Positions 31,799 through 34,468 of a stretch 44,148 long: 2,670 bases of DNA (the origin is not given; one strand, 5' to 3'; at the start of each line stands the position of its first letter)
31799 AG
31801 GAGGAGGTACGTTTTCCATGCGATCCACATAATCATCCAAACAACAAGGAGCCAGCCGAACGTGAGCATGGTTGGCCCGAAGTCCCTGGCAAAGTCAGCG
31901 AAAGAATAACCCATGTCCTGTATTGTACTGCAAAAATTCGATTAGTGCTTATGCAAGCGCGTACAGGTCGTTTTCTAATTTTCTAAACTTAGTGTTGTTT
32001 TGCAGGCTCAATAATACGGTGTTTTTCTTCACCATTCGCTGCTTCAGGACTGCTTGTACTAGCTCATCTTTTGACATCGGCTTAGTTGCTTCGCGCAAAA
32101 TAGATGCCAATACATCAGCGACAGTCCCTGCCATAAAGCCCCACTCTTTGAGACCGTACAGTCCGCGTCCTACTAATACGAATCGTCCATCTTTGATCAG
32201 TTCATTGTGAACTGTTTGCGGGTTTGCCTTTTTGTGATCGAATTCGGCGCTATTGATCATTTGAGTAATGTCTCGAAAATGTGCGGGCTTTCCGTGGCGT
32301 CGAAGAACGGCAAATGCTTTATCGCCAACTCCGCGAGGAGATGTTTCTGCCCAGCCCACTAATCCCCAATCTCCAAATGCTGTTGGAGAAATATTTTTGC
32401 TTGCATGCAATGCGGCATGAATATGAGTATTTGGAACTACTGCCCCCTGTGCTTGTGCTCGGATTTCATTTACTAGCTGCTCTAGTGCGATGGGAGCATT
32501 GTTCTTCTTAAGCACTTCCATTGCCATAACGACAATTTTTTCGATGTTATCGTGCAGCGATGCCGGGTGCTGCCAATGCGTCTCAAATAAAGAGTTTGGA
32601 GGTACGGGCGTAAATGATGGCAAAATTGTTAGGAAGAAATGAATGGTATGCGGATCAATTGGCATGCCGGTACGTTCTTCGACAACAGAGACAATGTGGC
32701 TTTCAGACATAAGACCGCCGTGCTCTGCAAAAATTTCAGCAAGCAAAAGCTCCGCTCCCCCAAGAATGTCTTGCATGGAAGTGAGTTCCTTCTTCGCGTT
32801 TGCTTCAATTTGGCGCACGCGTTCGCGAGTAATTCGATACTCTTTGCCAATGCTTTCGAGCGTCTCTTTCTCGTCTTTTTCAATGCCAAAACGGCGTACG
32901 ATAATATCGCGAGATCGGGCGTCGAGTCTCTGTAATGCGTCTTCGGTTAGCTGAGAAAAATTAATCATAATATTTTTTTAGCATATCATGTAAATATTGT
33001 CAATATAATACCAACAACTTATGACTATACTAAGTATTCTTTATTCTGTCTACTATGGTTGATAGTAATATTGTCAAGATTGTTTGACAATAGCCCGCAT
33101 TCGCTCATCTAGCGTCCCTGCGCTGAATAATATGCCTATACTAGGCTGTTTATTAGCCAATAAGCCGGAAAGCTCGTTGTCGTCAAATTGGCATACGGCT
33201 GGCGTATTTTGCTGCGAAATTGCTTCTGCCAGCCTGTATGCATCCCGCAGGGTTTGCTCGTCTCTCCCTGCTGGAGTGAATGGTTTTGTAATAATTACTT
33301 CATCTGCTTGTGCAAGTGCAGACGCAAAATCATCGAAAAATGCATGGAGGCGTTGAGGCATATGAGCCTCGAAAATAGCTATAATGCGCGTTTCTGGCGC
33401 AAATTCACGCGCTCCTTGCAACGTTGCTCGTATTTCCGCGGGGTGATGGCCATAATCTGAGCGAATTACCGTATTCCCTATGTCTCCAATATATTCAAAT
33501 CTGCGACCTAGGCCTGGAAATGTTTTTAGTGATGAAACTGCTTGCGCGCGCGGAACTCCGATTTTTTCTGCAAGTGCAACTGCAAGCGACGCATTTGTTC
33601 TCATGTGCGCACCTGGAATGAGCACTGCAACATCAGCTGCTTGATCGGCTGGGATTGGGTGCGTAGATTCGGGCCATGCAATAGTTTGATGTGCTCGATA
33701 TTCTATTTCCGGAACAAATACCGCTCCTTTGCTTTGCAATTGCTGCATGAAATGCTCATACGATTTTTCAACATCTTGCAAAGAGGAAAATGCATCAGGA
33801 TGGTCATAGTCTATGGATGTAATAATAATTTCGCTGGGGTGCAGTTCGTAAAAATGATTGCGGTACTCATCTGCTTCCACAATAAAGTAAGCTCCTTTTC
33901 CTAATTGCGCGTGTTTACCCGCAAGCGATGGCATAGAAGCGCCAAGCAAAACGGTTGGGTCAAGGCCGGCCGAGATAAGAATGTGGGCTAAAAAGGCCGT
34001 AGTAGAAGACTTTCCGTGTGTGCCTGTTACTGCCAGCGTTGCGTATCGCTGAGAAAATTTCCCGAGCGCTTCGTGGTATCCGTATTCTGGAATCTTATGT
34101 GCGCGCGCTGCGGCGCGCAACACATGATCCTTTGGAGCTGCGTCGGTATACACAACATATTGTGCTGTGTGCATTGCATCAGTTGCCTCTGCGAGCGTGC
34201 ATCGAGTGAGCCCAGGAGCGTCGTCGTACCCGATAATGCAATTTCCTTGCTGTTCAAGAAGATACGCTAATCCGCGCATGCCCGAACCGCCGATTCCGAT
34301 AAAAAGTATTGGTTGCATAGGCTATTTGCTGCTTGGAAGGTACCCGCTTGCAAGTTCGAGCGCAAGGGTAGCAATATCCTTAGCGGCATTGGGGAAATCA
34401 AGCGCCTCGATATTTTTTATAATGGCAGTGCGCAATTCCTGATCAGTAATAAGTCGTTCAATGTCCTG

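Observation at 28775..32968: Compact three-gene module: sigma-r4/HARE-HTH protein, novel membrane protein, soluble T4CP-like ATPase with zinc ribbon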

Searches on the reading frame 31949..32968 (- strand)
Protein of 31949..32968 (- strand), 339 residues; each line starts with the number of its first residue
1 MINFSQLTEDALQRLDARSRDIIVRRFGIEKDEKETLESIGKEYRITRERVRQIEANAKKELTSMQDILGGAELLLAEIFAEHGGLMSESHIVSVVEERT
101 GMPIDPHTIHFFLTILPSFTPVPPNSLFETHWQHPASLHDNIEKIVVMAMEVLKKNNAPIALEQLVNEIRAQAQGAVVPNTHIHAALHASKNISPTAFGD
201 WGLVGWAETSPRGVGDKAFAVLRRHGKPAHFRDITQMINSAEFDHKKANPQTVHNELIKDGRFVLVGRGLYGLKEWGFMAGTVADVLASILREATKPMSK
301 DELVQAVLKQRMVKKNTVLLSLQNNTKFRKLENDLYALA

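Call 3: search_protein_families(library=pfam, proteins=[window:31949-32968:-], max_evalue=0.1)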
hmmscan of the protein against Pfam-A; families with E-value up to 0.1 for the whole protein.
window:31949-32968:- (339 aa): 6 families
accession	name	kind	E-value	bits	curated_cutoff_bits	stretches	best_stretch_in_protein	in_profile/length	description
PF05066.19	HARE-HTH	-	7.8e-14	52.3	25.9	1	217-276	6-71/71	HB1, ASXL, restriction endonuclease HTH domain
PF04545.22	Sigma70_r4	-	8e-13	48.1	24.1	1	11-60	1-46/50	Sigma-70, region 4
PF23159.1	WH_Rok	-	7.7e-08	32.8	27.6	0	149-172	5-28/58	Repressor Rok winged helix domain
PF07106.19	TBPIP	-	0.0031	17.8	22.8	0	285-322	4-39/62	TBPIP/Hop2 winged helix domain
PF16007.11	DUF4777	-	0.029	15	34.4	0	287-315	9-37/66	Domain of unknown function (DUF4777)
PF00070.33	Pyr_redox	-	0.037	15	22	0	262-328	1-66/82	Pyridine nucleotide-disulphide oxidoreductase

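Call 4: search_protein_families(library=ncbifam, proteins=[window:31949-32968:-], max_evalue=0.1)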
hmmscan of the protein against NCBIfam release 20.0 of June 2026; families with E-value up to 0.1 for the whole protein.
window:31949-32968:- (339 aa): 29 families (the best 25 are shown)
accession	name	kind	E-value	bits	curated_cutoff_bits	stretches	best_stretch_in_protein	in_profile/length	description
NF041931.2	MzaA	equivalog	4.2e-15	55.6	800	1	4-62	643-701/726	MZA anti-phage system associated sigma-70 family RNA polymerase sigma factor MzaA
TIGR04567.1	RNAP_delt_lowGC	equivalog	1.7e-14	53.7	42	1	216-277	7-71/83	DNA-directed RNA polymerase subunit delta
TIGR02394.1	rpoS_proteo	equivalog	2.2e-14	53.6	378.7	1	4-64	212-272/285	RNA polymerase sigma factor RpoS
NF004208.0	PRK05658.1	equivalog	3.6e-14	52.7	555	1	5-62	559-616/631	RNA polymerase sigma factor RpoD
NF004207.0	PRK05657.1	equivalog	1.7e-13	50.6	394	1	4-64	255-315/329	RNA polymerase sigma factor RpoS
NF005143.0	PRK06596.1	subfamily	2.5e-12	46.9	241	1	6-63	222-278/285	RNA polymerase factor sigma-32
TIGR02393.1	RpoD_Cterm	equivalog_domain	1.8e-11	44.1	354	1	7-63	169-225/238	RNA polymerase sigma factor RpoD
TIGR02392.1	rpoH_proteo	equivalog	2.6e-11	43.7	323.1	1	8-63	212-265/270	RNA polymerase sigma factor RpoH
NF005643.0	PRK07406.1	equivalog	1.3e-10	40.9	500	1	9-62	330-383/397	RNA polymerase sigma factor RpoD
TIGR02997.1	Sig70-cyanoRpoD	subfamily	2.4e-10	40.2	384.5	1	9-62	244-297/298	RNA polymerase sigma factor, RpoD/SigA family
NF006666.0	PRK09210.1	equivalog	8.8e-10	38.4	572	1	9-62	303-356/370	RNA polymerase sigma factor RpoD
NF004561.0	PRK05901.1-3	equivalog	4.1e-09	36.1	582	1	9-58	470-519/537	RNA polymerase sigma factor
NF004562.0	PRK05901.1-4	equivalog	5.4e-09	35.1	779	1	9-61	487-539/571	RNA polymerase sigma factor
NF005920.0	PRK07921.1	subfamily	8e-09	34.9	464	1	11-62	263-314/328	RNA polymerase sigma factor SigB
NF005785.0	PRK07598.1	equivalog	9.2e-09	34.6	554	1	11-62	347-398/415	RNA polymerase sigma factor SigC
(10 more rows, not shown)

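Call 51: search_protein_families(library=padloc, proteins=[window:31949-32968:-], max_evalue=0.01)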
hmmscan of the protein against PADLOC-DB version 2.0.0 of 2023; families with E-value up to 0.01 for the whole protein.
window:31949-32968:- (339 aa): 1 family
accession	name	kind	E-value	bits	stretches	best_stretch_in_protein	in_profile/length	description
PDLC02203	MzaA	-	1.2e-09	35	1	11-63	604-656/683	-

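Call 55: find_homologous_proteins(query=window:31949-32968:-)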
Query window:31949-32968:- (339 aa): 7972 proteins with E <= 0.001 among 8000 candidates; the best 120 are listed.
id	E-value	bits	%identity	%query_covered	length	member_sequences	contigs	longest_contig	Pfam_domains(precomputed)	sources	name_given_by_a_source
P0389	9.8e-222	753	100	100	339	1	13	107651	PF23159.2,PF04545.23,PF05066.20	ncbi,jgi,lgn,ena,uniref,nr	ncbi:MAG: hypothetical protein A3E36_03340 [Candidatus Andersenbacteria bacterium RIFCSPHIGHO2_12_FU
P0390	7.0e-199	678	88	100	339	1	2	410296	PF23159.2,PF04545.23,PF05066.20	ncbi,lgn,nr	ncbi:MAG TPA: HTH domain-containing protein [Candidatus Andersenbacteria bacterium]|nr:HTH domain-co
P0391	6.1e-190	648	84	100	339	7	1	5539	PF23159.2,PF04545.23,PF05066.20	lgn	-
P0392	4.8e-185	632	83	100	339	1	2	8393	PF04545.23,PF05066.20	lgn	-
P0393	3.1e-179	613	80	100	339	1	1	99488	PF23159.2,PF04545.23,PF05066.20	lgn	-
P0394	4.1e-175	600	79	100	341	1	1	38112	PF23159.2,PF04545.23,PF05066.20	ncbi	-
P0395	2.2e-158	545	72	99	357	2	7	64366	PF23159.2,PF04545.23,PF05066.20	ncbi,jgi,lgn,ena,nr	ncbi:MAG TPA: sigma factor-like helix-turn-helix DNA-binding protein [Candidatus Andersenbacteria ba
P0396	4.3e-158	544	72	99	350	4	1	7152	PF04545.23,PF05066.20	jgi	jgi:DNA-directed RNA polymerase delta subunit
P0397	1.4e-156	539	71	99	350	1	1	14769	PF23159.2,PF04545.23,PF05066.20,PF07106.20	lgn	-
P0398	2.5e-156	538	71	99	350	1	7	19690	PF04545.23,PF05066.20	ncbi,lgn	-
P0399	3.6e-156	537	71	99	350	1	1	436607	PF23159.2,PF04545.23,PF05066.20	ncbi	-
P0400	5.5e-156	537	72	99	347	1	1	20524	PF23159.2,PF04545.23,PF05066.20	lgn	-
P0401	7.6e-156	536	71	100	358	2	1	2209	PF23159.2,PF04545.23,PF05066.20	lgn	-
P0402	1.0e-155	536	71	99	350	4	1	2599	PF23159.2,PF04545.23,PF05066.20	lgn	-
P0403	9.4e-155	533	72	99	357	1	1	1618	PF04545.23,PF05066.20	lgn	-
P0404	4.4e-154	530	71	99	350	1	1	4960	PF04545.23,PF05066.20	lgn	-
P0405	3.3e-153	528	70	99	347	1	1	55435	PF23159.2,PF04545.23,PF05066.20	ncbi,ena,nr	ncbi:MAG: sigma factor-like helix-turn-helix DNA-binding protein [bacterium]|nr:sigma factor-like he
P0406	1.0e-151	523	70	99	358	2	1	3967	PF04545.23,PF05066.20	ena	-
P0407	4.7e-150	517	70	100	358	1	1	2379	PF04545.23,PF05066.20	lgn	-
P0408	4.8e-150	517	70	99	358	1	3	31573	PF04545.23,PF05066.20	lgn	-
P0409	2.8e-149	515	69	99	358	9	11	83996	PF04545.23,PF05066.20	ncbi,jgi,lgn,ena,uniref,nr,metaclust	ncbi:MAG: hypothetical protein A3C02_00040 [Candidatus Andersenbacteria bacterium RIFCSPHIGHO2_02_FU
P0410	1.0e-148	513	69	99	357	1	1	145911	PF23159.2,PF04545.23,PF05066.20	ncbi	-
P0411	1.5e-146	506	68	99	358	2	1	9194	PF23159.2,PF04545.23,PF05066.20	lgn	-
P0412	4.5e-146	504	68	100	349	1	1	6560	PF23159.2,PF04545.23,PF05066.20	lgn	-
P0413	3.4e-145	501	68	100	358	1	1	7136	PF23159.2,PF04545.23,PF05066.20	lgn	-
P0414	4.4e-145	501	67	100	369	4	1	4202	PF04545.23,PF05066.20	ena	-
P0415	1.1e-144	500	66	99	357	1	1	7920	PF23159.2,PF04545.23,PF05066.20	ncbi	-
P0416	2.5e-142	492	67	99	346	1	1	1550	PF04545.23,PF05066.20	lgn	-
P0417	2.1e-135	469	63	99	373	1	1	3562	PF04545.23,PF05066.20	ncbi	-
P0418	2.9e-134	465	61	99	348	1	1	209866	PF23159.2,PF04545.23,PF05066.20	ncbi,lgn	ncbi:MAG: HTH domain-containing protein [Candidatus Andersenbacteria bacterium]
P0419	5.5e-133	461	60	99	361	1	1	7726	PF04545.23,PF05066.20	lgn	-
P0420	1.9e-131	456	60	99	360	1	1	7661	PF04545.23,PF05066.20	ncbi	-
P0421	6.4e-130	451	61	100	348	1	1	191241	PF04545.23,PF05066.20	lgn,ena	-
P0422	2.2e-129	449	61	99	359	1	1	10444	PF04545.23,PF05066.20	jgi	jgi:hypothetical protein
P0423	1.9e-128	446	59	99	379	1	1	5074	PF04545.23,PF05066.20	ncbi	ncbi:MAG: HTH domain-containing protein, partial [Candidatus Andersenbacteria bacterium]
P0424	2.5e-128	446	61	98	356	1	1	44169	PF04545.23,PF05066.20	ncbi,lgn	-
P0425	2.6e-126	439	59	99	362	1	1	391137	PF04545.23,PF05066.20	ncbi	-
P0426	9.9e-126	437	58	99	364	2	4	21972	PF23159.2,PF04545.23,PF05066.20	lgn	-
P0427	1.5e-120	420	56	99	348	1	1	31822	PF23159.2,PF04545.23,PF05066.20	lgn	-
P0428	2.0e-120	420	56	99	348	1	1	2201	PF04545.23,PF05066.20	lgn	-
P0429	2.1e-119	416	55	99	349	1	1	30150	PF04545.23,PF05066.20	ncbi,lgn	-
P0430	6.3e-119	415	56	97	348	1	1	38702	PF04545.23,PF05066.20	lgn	-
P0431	2.0e-118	413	57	99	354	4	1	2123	PF04545.23,PF05066.20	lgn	-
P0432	4.0e-118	412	55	97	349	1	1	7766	PF04545.23,PF05066.20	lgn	-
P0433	6.9e-118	411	57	99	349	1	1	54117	PF04545.23,PF05066.20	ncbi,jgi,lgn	-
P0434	6.9e-118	411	56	97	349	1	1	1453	PF04545.23,PF05066.20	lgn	-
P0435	9.6e-118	411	57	99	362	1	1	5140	PF04545.23,PF05066.20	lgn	-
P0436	1.2e-117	411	55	99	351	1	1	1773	PF04545.23,PF05066.20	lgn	-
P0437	3.6e-117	409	56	99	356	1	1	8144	PF04545.23,PF05066.20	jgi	jgi:DNA-directed RNA polymerase delta subunit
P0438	4.6e-117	409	55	99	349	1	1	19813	PF04545.23,PF05066.20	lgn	-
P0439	7.8e-117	408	58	94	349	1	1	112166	PF04545.23,PF05066.20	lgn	-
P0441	4.8e-116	405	55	99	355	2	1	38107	PF04545.23,PF05066.20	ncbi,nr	ncbi:MAG: hypothetical protein HYZ63_02895 [Candidatus Andersenbacteria bacterium]|nr:hypothetical p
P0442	6.1e-116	405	56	97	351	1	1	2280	PF04545.23,PF05066.20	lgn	-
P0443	8.2e-116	405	55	100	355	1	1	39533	PF04545.23,PF05066.20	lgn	-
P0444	6.0e-115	402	55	99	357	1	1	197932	PF04545.23,PF05066.20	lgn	-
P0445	6.8e-115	402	55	100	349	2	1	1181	PF04545.23,PF05066.20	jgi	jgi:DNA-directed RNA polymerase delta subunit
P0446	4.0e-114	399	54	99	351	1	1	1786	PF04545.23,PF05066.20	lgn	-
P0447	4.7e-114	399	57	96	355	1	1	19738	PF04545.23,PF05066.20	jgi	jgi:hypothetical protein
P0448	1.8e-113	397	54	99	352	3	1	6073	PF04545.23,PF05066.20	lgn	-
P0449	2.4e-113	397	56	99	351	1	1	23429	PF04545.23,PF05066.20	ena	-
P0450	8.2e-113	395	56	97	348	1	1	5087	PF04545.23,PF05066.20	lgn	-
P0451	1.1e-112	394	55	99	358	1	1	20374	PF04545.23,PF05066.20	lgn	-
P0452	1.4e-112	394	55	99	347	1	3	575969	PF04545.23,PF05066.20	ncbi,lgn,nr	ncbi:MAG: hypothetical protein HYR90_03395 [Candidatus Andersenbacteria bacterium]|nr:hypothetical p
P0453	3.8e-112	393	54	100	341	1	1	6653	PF04545.23,PF05066.20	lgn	-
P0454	1.2e-111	391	54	100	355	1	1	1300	PF04545.23,PF05066.20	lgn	-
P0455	2.3e-111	390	56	97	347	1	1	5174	PF04545.23,PF05066.20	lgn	-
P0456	2.7e-111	390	55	97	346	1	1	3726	PF04545.23,PF05066.20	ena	-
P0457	4.3e-111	389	55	99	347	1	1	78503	PF04545.23,PF05066.20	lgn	-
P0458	4.5e-111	389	54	99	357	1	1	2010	PF04545.23,PF05066.20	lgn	-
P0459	5.5e-111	389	52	99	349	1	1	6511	PF04545.23,PF05066.20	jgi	-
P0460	5.8e-111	389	54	99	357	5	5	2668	PF04545.23,PF05066.20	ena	-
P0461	1.5e-110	387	54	99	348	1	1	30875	PF04545.23,PF05066.20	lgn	-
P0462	2.5e-110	387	53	100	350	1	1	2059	PF04545.23,PF05066.20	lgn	-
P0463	3.0e-110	386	54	99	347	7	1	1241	PF04545.23,PF05066.20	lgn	-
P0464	5.8e-110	385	54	99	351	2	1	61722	PF04545.23,PF05066.20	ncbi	-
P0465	6.7e-110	385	53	99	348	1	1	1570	PF04545.23,PF05066.20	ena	-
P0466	8.2e-110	385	55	99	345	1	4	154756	PF04545.23,PF05066.20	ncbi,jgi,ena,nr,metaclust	ncbi:MAG TPA: HTH domain-containing protein [Candidatus Andersenbacteria bacterium]|nr:MAG: hypothet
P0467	8.9e-110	385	54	99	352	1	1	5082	PF04545.23,PF05066.20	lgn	-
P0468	1.3e-109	384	54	99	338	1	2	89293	PF04545.23,PF05066.20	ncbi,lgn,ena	ncbi:MAG: HTH domain-containing protein [Patescibacteria group bacterium]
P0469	1.7e-109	384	54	99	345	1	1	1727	PF04545.23,PF05066.20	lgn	-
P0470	2.3e-109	384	54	98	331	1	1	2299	PF04545.23,PF05066.20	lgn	-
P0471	4.3e-109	383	56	98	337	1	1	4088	PF04545.23,PF05066.20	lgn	-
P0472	6.8e-109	382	52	99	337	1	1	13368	PF04545.23,PF05066.20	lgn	-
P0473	1.6e-108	381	52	99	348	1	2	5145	PF04545.23,PF05066.20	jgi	jgi:hypothetical protein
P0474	1.6e-108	381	53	98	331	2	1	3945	PF04545.23,PF05066.20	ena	-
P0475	2.4e-108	380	55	99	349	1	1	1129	PF04545.23,PF05066.20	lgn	-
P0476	3.6e-108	380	53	99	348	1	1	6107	PF04545.23,PF05066.20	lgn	-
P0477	3.7e-108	380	53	100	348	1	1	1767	PF04545.23,PF05066.20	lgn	-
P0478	4.0e-108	379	54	99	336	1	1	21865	PF04545.23,PF05066.20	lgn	-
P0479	5.0e-108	379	53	100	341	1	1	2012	PF04545.23,PF05066.20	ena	-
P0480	7.6e-108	378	52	99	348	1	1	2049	PF04545.23,PF05066.20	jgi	jgi:hypothetical protein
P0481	1.0e-107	378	53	100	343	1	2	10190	PF04545.23,PF05066.20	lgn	-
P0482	1.8e-107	377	55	99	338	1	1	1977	PF04545.23,PF05066.20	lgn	-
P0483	2.2e-107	377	53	99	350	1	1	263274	PF04545.23,PF05066.20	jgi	jgi:hypothetical protein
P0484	2.7e-107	377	51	99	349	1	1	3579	PF04545.23,PF05066.20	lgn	-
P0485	2.8e-107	377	52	99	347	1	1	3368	PF04545.23,PF05066.20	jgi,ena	-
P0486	4.8e-107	376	53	99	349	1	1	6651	PF04545.23,PF05066.20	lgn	-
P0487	5.2e-107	376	53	96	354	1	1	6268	PF16007.12,PF04545.23,PF05066.20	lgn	-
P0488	7.4e-107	375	53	99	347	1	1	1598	PF04545.23,PF05066.20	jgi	jgi:hypothetical protein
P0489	1.0e-106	375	54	99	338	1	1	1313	PF04545.23,PF05066.20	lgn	-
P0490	1.1e-106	375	54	96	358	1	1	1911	PF04545.23,PF05066.20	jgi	-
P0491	1.3e-106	374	53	99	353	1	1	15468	PF04545.23,PF05066.20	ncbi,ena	-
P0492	1.4e-106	374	52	99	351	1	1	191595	PF04545.23,PF05066.20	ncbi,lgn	ncbi:MAG: HTH domain-containing protein [Candidatus Andersenbacteria bacterium]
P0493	1.8e-106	374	52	99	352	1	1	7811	PF04545.23,PF05066.20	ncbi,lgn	ncbi:MAG: sigma factor-like helix-turn-helix DNA-binding protein [Candidatus Andersenbacteria bacter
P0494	3.0e-106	373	52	99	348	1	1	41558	PF04545.23,PF05066.20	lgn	-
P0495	3.0e-106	373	53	96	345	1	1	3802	PF04545.23,PF05066.20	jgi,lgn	-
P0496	3.0e-106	373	52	99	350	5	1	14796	PF04545.23,PF05066.20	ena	-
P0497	3.5e-106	373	53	99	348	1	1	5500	PF04545.23,PF05066.20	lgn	-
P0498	4.4e-106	373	52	100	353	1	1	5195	PF04545.23,PF05066.20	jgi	jgi:hypothetical protein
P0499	4.9e-106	373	51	97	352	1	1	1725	PF04545.23,PF05066.20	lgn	-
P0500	9.2e-106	372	51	97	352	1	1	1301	PF04545.23,PF05066.20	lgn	-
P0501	1.1e-105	371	53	96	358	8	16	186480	PF04545.23,PF05066.20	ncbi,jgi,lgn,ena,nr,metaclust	ncbi:MAG: hypothetical protein A3E37_05530 [Candidatus Andersenbacteria bacterium RIFCSPHIGHO2_12_FU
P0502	1.1e-105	371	52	96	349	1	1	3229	PF04545.23,PF05066.20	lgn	-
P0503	1.3e-105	371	53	99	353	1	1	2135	PF04545.23,PF05066.20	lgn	-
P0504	3.3e-105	370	51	99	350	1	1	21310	PF04545.23,PF05066.20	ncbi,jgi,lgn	-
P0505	3.5e-105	370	53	96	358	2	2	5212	PF04545.23,PF05066.20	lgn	-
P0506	4.1e-105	370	52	99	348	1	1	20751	PF04545.23,PF05066.20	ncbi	-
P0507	4.6e-105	369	51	99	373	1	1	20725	PF04545.23,PF05066.20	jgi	jgi:hypothetical protein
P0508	6.0e-105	369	50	96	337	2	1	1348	PF04545.23,PF05066.20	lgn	-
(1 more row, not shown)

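Call 82: search_solved_structures(query=A3, max_evalue=1, show_alignments=0)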
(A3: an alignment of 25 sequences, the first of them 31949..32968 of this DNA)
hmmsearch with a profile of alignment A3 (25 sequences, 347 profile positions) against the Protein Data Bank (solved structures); distinct sequences matched with E-value up to 1: 82 (the best 60 are shown).
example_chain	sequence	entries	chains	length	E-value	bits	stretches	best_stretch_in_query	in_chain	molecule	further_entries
5uh5_F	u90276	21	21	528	3.6e-16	62.5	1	10-71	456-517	RNA polymerase sigma factor SigA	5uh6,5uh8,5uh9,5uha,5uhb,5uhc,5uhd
7kif_F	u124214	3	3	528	3.6e-16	62.5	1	10-71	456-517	RNA polymerase sigma factor SigA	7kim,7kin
6bzo_F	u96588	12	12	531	3.6e-16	62.4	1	10-71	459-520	RNA polymerase sigma factor SigA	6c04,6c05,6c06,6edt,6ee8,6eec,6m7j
9dvs_G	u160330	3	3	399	3.8e-16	62.4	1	10-72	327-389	RNA polymerase sigma factor SigA1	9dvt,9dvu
9e7v_F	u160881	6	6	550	4e-16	62.3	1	10-71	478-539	RNA polymerase sigma factor SigA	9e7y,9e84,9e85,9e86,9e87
5tw1_F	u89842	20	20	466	6.5e-16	61.6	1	10-71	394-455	RNA polymerase sigma factor SigA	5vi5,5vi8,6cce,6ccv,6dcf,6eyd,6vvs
7l7b_F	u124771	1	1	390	7.4e-16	61.4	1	9-71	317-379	RNA polymerase sigma factor SigA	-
7kuf_B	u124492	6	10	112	8.1e-16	61.3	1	10-71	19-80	RNA polymerase sigma factor, DNA-directed RNA polymerase subunit beta chimera | RNA polymerase sigma factor SigA,DNA-directed RNA polymerase subunit beta | RNA 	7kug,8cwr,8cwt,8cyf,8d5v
4g6d_A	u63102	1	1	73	9.5e-16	61.1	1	11-71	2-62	RNA polymerase sigma factor rpoD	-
1tlh_B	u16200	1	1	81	1.1e-15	60.8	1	7-71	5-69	RNA polymerase sigma factor rpoD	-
8h3v_G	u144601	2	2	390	1.2e-15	60.8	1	9-72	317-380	RNA polymerase sigma factor SigA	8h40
6ono_B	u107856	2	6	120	1.3e-15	60.6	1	10-71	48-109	RNA polymerase sigma factor SigA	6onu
7f0r_F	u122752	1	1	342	1.5e-15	60.4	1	8-74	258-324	RNA polymerase sigma factor RpoS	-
8gzg_F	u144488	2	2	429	1.6e-15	60.3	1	9-72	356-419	RNA polymerase sigma factor SigA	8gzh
4g8x_A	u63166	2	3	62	1.6e-15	60.3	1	11-70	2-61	RNA polymerase sigma factor rpoD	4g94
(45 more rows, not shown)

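Call 99: search_protein_families(library=phrogs, proteins=[window:31949-32968:-], max_evalue=0.001)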
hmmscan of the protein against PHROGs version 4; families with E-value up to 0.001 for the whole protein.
window:31949-32968:- (339 aa): 3 families
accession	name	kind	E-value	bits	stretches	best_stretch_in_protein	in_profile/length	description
phrog_351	-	transcription regulation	2.4e-11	44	1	6-63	667-723/928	RNA polymerase sigma factor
phrog_4665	-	unknown function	1.8e-06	29.2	0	282-316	157-191/220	-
phrog_12313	-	unknown function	1.7e-05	26.3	0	140-172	122-154/187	-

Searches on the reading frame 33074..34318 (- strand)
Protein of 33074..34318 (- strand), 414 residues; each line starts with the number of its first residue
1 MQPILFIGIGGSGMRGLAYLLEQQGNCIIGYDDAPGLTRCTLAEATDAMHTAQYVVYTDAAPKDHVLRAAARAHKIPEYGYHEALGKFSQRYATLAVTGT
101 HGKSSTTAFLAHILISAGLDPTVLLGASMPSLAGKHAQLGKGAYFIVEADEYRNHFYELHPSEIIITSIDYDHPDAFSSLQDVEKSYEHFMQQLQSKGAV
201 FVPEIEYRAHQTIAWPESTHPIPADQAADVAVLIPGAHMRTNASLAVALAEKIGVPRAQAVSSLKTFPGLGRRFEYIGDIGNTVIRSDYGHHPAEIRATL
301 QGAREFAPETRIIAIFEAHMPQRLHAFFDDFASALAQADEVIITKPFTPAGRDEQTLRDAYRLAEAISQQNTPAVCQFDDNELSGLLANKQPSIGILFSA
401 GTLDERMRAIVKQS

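Call 16: search_protein_families(library=pfam, proteins=[window:33074-34318:-], max_evalue=0.001)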
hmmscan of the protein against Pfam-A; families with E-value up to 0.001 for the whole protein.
window:33074-34318:- (414 aa): 3 families
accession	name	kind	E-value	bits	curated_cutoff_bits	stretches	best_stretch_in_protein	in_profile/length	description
PF02875.26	Mur_ligase_C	-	4.3e-16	60.3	28.4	1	272-364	1-93/127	Mur ligase, glutamate ligase domain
PF08245.18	Mur_ligase_M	-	3.4e-11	43.9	24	1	97-204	1-123/200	Mur ligase middle domain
PF01225.30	Mur_ligase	-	1e-07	32.7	21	1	4-92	2-94/95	Mur ligase family, catalytic domain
